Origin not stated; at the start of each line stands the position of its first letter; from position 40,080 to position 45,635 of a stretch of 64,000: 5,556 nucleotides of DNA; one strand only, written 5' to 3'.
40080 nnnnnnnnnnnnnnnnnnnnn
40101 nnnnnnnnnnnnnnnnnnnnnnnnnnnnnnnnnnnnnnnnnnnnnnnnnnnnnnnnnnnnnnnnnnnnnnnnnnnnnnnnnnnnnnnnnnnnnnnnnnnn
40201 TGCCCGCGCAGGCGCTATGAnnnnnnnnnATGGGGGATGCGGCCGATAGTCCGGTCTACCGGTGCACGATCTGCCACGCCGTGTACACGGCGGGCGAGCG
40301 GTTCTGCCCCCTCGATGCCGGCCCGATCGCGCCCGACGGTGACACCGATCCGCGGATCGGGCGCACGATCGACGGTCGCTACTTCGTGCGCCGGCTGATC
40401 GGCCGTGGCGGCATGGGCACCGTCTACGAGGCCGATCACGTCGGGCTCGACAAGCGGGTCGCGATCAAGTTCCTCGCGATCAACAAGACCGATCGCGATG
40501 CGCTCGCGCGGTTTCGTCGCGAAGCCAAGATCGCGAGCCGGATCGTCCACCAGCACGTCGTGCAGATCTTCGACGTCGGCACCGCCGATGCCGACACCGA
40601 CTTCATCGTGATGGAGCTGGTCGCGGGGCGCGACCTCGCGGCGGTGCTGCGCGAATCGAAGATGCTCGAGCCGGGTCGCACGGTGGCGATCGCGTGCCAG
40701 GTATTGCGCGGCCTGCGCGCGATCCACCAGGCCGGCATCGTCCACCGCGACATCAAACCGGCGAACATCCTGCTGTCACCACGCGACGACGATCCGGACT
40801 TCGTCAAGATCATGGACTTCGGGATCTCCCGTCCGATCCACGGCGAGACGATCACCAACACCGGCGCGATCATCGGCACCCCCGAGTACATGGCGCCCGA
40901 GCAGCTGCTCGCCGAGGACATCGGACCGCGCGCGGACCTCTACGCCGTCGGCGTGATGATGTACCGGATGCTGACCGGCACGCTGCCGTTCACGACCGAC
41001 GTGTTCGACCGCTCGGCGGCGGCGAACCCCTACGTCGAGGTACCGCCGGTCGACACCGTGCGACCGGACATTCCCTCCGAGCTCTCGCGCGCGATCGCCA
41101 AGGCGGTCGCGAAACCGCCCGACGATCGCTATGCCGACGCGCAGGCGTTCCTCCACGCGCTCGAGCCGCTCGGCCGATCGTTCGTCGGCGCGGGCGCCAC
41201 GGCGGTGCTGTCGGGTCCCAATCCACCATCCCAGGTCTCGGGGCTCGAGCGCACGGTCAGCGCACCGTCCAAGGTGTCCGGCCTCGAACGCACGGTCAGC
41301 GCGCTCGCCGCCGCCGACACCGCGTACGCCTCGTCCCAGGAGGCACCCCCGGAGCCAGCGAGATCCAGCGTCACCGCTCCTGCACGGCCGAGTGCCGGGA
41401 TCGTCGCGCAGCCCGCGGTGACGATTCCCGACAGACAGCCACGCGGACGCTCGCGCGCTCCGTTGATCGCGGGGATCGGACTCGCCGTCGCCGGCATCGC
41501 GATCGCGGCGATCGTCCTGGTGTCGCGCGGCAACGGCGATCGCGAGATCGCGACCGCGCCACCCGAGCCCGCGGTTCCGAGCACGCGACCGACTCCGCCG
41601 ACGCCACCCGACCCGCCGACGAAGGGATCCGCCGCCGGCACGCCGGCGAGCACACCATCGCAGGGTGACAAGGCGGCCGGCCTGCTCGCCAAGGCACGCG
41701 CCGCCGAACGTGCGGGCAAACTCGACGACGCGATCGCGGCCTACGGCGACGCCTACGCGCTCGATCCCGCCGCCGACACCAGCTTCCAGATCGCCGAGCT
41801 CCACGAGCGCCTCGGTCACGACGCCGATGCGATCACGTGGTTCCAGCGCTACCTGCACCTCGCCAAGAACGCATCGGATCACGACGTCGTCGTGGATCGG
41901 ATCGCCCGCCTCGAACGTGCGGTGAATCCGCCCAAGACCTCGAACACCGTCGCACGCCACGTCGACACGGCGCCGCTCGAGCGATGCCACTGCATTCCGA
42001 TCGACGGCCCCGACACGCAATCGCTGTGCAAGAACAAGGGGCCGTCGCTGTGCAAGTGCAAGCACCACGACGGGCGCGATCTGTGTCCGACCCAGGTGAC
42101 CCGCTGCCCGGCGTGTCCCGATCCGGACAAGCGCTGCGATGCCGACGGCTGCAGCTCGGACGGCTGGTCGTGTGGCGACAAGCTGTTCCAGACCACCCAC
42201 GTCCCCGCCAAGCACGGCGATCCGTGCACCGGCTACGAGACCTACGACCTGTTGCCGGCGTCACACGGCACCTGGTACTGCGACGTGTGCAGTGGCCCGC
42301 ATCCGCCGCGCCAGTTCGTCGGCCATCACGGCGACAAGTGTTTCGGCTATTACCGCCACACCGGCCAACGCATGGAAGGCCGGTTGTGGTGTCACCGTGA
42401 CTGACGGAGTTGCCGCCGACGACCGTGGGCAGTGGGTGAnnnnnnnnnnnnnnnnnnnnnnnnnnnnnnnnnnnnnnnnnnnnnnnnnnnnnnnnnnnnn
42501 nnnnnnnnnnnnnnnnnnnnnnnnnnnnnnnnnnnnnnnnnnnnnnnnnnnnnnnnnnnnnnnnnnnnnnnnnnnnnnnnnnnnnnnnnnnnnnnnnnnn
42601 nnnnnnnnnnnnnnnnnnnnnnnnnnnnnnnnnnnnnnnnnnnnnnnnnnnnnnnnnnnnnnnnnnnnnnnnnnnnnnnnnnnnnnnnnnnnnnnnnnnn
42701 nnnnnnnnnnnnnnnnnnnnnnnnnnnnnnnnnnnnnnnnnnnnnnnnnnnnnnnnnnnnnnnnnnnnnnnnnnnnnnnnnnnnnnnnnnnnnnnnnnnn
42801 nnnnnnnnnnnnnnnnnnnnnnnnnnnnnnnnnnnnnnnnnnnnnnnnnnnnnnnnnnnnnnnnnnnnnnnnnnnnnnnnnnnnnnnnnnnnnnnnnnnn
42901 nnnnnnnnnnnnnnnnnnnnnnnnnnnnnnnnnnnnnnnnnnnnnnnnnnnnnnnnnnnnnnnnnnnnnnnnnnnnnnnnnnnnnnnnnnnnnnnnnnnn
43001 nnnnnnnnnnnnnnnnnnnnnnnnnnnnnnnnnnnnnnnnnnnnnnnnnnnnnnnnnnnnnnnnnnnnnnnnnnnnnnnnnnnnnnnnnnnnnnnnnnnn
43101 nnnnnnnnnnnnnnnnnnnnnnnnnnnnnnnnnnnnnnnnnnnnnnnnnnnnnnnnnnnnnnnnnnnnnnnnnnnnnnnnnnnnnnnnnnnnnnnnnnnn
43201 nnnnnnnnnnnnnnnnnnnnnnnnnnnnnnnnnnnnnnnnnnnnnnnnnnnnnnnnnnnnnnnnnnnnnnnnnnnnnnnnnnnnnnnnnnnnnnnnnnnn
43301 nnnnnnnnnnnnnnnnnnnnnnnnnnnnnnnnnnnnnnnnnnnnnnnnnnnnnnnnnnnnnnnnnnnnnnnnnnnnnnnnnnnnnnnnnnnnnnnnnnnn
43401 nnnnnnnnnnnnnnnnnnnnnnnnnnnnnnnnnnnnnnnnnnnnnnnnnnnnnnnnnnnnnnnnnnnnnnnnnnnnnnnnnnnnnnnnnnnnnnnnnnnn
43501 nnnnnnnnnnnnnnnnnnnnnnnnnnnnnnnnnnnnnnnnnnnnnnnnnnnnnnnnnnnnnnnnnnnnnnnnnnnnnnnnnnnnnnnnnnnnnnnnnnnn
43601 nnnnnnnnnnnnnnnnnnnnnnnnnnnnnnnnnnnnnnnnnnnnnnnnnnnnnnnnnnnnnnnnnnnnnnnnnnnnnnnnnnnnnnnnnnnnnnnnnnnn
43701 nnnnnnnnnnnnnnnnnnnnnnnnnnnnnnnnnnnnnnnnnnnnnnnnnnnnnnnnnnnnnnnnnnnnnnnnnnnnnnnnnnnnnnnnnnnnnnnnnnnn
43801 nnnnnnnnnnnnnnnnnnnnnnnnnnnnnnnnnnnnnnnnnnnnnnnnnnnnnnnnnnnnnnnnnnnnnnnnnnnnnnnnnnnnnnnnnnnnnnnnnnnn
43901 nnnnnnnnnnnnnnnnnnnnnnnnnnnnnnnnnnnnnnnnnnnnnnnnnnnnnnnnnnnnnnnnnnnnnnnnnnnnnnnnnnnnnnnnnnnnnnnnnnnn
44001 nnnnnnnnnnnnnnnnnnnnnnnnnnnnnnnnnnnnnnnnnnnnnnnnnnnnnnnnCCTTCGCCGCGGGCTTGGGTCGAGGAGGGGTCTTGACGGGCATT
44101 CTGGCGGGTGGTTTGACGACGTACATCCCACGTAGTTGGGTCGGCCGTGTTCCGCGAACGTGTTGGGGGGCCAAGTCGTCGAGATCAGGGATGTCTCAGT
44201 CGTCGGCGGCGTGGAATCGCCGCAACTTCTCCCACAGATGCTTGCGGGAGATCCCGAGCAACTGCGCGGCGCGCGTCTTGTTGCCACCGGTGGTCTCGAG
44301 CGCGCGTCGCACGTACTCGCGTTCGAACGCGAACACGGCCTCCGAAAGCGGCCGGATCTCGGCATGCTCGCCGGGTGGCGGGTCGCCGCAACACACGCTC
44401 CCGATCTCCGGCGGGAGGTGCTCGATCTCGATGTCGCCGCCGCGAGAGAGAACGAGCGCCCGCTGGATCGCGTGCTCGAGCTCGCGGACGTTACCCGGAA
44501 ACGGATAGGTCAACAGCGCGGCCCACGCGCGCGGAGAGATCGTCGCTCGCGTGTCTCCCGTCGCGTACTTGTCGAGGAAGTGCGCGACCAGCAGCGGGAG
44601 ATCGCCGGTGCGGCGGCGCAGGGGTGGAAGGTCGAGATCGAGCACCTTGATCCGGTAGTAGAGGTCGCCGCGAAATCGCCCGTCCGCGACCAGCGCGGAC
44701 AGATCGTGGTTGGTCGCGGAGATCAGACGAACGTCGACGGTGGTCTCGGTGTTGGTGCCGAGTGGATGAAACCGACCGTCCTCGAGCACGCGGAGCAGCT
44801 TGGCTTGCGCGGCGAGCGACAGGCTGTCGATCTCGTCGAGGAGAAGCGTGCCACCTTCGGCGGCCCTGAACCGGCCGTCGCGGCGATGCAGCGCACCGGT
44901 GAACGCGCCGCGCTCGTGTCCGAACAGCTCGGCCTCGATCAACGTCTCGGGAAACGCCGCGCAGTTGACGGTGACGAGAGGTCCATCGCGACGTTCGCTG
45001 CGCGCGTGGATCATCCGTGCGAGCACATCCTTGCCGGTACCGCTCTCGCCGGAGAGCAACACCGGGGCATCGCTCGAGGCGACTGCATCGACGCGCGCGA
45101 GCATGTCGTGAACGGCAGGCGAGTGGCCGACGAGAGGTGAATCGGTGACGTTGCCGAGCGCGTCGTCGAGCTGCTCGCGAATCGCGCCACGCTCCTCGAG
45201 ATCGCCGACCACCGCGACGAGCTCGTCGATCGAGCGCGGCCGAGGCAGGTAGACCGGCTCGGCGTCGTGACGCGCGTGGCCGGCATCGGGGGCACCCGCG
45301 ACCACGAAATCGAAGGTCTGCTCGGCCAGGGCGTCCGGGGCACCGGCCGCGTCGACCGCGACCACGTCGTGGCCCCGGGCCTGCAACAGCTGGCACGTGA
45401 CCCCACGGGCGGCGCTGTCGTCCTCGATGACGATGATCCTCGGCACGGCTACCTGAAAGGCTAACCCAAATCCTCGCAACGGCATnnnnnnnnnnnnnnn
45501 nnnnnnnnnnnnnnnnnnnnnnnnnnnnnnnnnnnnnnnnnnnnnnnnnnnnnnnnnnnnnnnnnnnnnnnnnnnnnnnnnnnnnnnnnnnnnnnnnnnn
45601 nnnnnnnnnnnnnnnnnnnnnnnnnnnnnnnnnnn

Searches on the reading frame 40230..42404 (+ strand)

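Call 5: search_protein_families(library=pfam, proteins=[window:40230-42404:+])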
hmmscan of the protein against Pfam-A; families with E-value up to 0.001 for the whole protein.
window:40230-42404:+ (724 aa): 8 families
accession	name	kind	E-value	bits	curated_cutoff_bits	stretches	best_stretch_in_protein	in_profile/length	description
PF00069.31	Pkinase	-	2.3e-51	175.2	31.7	1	53-306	3-257/263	Protein kinase domain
PF07714.23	PK_Tyr_Ser-Thr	-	1.9e-31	109.7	23.1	1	55-300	5-248/258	Protein tyrosine and serine/threonine kinase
PF13432.12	TPR_16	-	2.5e-06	28.2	32.7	1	486-546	1-62/65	Tetratricopeptide repeat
PF17667.7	Pkinase_fungal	-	1.8e-05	24.1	24.1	1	157-237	294-376/387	Fungal protein kinase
PF07719.23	TPR_2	-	2e-05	24.8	27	0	482-514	1-33/34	Tetratricopeptide repeat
PF06293.20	Kdo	-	3.2e-05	23.9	21.3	1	122-200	90-169/207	Lipopolysaccharide kinase (Kdo/WaaP) family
PF03109.22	ABC1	-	0.00016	21.3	22.9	1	95-209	110-223/244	ABC1 atypical kinase-like domain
PF13428.12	TPR_14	-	0.00055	20.8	23.5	0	483-515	2-34/44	Tetratricopeptide repeat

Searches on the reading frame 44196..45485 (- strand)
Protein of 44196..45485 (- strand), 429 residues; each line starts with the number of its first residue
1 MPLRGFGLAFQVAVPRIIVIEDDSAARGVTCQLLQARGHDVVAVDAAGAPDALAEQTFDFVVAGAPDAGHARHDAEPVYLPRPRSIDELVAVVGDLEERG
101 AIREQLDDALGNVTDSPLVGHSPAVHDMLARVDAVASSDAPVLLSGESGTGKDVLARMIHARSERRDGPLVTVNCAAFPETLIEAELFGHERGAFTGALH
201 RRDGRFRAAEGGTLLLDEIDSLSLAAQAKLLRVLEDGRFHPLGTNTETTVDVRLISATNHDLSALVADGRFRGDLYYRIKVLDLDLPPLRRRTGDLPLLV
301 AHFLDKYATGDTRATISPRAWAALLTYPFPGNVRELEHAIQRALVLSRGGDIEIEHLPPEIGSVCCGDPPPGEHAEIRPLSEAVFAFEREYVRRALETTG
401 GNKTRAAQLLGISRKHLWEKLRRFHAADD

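Call 46: search_protein_families(library=pfam, proteins=[window:44196-45485:-], max_evalue=0.00001)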
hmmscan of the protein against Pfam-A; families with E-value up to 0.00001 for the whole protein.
window:44196-45485:- (429 aa): 5 families
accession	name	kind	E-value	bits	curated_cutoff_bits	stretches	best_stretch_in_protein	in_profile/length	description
PF00158.32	Sigma54_activat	-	7.9e-67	224.6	20.2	1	118-284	1-167/168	Sigma-54 interaction domain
PF14532.12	Sigma54_activ_2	-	2.1e-22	80.3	25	1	119-289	1-138/138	Sigma-54 interaction domain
PF25601.1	AAA_lid_14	-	3.6e-21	75.2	27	1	290-361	1-74/87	AAA+ ATPase lid domain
PF02954.25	HTH_8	-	1.9e-13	50.4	22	1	387-424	5-42/42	Bacterial regulatory protein, Fis family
PF07728.20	AAA_5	-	3.3e-10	40.6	22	1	141-259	1-122/139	AAA domain (dynein-related subfamily)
